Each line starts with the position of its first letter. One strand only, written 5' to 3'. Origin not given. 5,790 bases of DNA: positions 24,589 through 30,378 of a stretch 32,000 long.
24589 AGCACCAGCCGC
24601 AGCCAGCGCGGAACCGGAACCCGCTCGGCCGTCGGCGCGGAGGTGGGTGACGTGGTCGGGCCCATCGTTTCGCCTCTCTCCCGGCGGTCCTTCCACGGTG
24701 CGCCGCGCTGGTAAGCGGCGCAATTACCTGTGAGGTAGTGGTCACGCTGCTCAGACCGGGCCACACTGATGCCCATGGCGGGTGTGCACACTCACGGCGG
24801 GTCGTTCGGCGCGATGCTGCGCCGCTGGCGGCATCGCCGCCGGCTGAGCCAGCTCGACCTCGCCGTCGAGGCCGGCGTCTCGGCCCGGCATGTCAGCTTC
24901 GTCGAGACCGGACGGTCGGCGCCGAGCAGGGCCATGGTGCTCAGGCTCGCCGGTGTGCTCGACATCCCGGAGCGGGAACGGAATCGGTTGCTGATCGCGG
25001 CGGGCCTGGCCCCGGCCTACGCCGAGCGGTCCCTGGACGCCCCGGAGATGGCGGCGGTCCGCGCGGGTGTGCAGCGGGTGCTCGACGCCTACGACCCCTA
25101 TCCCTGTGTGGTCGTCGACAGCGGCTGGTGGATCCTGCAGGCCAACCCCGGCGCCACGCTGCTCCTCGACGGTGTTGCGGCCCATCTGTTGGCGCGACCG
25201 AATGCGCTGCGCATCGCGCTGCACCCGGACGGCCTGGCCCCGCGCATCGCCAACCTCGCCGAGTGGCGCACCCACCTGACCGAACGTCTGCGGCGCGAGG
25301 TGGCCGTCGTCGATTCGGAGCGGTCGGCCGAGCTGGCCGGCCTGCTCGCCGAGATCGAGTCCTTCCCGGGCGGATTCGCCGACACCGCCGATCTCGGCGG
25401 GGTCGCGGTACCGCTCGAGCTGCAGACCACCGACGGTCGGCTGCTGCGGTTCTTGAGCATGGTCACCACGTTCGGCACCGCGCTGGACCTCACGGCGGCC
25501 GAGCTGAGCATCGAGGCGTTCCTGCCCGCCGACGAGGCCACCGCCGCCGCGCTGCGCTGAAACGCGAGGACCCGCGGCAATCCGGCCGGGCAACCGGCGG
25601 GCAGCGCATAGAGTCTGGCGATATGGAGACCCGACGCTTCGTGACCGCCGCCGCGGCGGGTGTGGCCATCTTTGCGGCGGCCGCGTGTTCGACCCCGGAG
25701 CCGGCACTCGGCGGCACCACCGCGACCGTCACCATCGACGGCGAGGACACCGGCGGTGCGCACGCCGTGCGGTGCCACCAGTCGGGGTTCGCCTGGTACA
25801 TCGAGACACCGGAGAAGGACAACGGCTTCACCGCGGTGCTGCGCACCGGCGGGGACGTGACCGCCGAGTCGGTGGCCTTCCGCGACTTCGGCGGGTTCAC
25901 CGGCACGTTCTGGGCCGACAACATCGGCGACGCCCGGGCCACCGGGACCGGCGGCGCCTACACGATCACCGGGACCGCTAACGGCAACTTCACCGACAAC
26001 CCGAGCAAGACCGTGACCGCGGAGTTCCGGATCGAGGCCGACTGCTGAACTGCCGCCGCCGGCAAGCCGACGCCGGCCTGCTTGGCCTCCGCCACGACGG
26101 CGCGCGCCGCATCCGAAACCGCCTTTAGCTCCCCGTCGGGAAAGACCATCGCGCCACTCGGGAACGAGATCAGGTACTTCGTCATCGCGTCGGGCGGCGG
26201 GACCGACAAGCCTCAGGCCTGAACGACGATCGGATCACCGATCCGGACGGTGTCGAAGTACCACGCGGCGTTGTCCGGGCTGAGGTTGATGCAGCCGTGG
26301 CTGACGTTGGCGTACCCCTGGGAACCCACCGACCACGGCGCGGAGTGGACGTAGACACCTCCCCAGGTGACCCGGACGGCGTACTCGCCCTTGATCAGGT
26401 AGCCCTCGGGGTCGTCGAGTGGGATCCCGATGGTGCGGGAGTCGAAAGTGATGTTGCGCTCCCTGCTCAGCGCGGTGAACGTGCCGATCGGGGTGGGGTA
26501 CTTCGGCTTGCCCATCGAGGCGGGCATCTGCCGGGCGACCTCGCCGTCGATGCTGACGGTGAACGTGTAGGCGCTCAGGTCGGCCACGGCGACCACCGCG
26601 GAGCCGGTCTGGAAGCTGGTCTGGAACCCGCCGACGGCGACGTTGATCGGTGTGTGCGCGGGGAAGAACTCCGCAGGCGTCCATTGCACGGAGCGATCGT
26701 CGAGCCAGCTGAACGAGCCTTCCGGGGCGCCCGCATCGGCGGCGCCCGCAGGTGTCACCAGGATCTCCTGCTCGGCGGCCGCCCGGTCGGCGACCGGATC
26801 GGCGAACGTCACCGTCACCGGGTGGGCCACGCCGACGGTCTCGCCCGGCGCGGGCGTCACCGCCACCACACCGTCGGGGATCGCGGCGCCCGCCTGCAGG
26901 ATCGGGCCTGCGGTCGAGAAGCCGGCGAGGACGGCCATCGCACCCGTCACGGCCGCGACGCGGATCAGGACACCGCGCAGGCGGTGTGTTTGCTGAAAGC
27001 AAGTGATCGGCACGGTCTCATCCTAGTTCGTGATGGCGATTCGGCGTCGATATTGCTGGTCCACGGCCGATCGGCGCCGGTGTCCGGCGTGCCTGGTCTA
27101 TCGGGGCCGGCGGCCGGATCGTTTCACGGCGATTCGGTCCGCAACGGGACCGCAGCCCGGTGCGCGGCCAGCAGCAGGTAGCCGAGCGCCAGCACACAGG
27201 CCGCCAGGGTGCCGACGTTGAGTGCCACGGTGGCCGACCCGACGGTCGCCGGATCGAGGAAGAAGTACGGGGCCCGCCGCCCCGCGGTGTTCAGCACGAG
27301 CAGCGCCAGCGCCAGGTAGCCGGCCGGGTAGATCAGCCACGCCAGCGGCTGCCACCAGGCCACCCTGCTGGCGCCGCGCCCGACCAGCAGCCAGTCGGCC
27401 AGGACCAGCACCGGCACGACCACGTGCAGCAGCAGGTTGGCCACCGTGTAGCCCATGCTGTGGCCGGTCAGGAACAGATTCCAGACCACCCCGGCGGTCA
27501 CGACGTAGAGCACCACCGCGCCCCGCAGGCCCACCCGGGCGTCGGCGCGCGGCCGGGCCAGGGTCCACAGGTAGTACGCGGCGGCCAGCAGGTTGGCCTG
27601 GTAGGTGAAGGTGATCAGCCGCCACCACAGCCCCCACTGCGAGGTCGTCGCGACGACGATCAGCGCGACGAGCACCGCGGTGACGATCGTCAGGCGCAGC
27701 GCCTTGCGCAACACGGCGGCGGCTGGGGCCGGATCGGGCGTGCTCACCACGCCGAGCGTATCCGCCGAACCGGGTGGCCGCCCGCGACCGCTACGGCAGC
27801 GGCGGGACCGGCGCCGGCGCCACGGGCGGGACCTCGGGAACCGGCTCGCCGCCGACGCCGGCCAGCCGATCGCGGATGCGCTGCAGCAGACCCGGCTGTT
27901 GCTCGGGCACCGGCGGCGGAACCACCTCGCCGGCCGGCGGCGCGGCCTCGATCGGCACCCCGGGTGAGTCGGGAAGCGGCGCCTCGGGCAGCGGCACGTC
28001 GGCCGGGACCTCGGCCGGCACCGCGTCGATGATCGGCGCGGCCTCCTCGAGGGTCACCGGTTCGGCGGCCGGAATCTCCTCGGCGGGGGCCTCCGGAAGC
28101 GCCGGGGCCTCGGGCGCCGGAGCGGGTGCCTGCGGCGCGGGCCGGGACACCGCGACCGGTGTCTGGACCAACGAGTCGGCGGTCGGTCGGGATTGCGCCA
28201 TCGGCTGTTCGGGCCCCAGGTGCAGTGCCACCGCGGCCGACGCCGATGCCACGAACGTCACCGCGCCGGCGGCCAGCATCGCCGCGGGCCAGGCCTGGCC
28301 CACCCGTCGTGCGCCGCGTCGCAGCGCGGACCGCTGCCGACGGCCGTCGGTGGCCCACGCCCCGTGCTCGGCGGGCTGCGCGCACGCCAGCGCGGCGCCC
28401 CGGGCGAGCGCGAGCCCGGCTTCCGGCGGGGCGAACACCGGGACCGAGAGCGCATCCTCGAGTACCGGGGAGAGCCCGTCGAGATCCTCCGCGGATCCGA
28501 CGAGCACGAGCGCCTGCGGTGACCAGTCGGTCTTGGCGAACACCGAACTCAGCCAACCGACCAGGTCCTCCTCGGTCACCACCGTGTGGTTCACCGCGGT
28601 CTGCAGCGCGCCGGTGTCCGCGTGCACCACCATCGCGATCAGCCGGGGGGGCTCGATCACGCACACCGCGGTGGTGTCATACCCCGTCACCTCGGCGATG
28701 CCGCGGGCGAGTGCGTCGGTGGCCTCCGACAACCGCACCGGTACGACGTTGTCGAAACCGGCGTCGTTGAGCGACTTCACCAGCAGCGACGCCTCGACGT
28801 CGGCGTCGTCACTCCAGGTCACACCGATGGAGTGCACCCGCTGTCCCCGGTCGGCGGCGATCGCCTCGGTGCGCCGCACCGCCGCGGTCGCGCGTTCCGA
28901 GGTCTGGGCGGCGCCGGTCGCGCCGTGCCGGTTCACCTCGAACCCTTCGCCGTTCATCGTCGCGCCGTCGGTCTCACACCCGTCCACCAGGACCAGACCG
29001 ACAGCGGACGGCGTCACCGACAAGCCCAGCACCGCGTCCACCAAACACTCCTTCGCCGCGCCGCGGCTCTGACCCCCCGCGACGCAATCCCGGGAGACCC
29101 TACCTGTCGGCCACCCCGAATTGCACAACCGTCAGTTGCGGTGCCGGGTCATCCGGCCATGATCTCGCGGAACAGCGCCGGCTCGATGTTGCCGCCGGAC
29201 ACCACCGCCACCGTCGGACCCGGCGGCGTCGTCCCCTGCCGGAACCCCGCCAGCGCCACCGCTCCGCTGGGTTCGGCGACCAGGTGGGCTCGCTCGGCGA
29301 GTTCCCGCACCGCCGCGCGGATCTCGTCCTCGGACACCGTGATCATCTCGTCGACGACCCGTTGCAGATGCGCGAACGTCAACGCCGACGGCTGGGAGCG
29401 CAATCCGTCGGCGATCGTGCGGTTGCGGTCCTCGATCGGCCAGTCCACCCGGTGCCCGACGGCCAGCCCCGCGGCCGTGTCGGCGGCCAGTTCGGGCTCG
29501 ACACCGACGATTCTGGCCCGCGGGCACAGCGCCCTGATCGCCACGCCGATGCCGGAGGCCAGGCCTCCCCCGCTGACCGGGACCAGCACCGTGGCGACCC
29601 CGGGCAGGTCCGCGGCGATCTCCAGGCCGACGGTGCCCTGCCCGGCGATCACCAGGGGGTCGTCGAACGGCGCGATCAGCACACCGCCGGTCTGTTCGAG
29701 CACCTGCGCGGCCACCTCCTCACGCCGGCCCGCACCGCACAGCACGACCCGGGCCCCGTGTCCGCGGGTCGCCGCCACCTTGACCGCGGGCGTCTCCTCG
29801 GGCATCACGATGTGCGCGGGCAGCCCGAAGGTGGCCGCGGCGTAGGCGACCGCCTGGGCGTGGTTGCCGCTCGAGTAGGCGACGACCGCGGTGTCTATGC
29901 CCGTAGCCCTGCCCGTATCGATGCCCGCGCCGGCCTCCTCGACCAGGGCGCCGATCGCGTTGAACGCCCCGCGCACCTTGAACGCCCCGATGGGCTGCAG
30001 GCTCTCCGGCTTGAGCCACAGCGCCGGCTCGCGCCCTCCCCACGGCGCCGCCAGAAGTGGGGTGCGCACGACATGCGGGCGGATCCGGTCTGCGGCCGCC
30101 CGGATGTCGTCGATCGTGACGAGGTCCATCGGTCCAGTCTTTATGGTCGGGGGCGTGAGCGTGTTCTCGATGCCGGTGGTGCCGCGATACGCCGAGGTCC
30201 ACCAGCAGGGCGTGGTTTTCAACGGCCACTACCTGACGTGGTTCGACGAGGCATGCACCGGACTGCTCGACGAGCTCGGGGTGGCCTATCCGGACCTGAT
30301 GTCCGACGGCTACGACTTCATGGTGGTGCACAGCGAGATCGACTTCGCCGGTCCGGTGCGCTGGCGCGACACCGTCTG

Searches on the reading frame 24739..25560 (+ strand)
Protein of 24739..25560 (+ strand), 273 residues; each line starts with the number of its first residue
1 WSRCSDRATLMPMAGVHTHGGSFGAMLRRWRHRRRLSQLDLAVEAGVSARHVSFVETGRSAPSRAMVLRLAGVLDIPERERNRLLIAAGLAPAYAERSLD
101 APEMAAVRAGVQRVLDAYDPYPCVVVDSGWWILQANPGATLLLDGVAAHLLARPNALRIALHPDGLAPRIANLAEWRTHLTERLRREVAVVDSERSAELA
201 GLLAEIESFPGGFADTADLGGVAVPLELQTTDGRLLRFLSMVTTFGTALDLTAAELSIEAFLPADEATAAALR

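Call 44: search_protein_families(library=pfam, proteins=[window:24739-25560:+], max_evalue=0.001)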
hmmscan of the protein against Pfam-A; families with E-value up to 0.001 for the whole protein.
window:24739-25560:+ (273 aa): 3 families
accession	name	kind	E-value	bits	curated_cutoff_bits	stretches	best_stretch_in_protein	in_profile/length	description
PF17765.7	MLTR_LBD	-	6.2e-24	85.4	26.3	1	107-273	1-166/168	MmyB-like transcription regulator ligand binding domain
PF13560.12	HTH_31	-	7.3e-13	49.1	27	1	23-84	2-64/64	Helix-turn-helix domain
PF01381.28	HTH_3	-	5.7e-09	36.3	23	1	27-80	1-54/55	Helix-turn-helix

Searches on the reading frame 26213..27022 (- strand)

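Call 44: search_protein_families(library=pfam, proteins=[window:26213-27022:-], max_evalue=0.001)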
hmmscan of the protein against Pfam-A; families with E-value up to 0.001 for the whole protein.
window:26213-27022:- (269 aa): 2 families
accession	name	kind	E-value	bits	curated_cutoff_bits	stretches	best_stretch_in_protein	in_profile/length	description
PF03734.19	YkuD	-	3.5e-23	83.2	23.4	1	144-267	3-146/146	L,D-transpeptidase catalytic domain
PF17964.7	Big_10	-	1.4e-16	61.6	22.9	1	54-129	87-157/164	Bacterial Ig domain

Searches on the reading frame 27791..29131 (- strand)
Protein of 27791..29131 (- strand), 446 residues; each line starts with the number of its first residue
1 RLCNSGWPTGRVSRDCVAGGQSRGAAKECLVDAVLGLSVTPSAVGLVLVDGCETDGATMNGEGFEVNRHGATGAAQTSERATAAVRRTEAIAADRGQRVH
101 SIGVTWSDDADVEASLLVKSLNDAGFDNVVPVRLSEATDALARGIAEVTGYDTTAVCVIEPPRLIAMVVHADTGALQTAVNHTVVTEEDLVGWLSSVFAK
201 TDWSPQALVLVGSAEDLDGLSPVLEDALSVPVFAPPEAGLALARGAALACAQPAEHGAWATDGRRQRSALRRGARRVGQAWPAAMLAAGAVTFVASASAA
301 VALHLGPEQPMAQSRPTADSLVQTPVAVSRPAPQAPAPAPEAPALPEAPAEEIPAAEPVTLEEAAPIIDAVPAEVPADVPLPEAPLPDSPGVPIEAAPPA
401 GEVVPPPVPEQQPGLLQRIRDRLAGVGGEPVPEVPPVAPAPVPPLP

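Call 44: search_protein_families(library=pfam, proteins=[window:27791-29131:-], max_evalue=0.001)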
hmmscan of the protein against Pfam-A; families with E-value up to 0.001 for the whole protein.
window:27791-29131:- (446 aa): 1 family
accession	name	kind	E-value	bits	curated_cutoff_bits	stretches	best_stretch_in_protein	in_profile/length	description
PF23717.1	DUF7159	-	1.5e-19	71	27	1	32-252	1-196/206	Family of unknown function (DUF7159)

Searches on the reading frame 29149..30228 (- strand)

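Call 44: search_protein_families(library=pfam, proteins=[window:29149-30228:-], max_evalue=0.001)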
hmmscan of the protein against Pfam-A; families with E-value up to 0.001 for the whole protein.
window:29149-30228:- (359 aa): 1 family
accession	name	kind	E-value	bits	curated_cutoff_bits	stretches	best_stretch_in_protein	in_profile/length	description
PF00291.31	PALP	-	7.7e-77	259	35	1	49-345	1-295/295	Pyridoxal-phosphate dependent enzyme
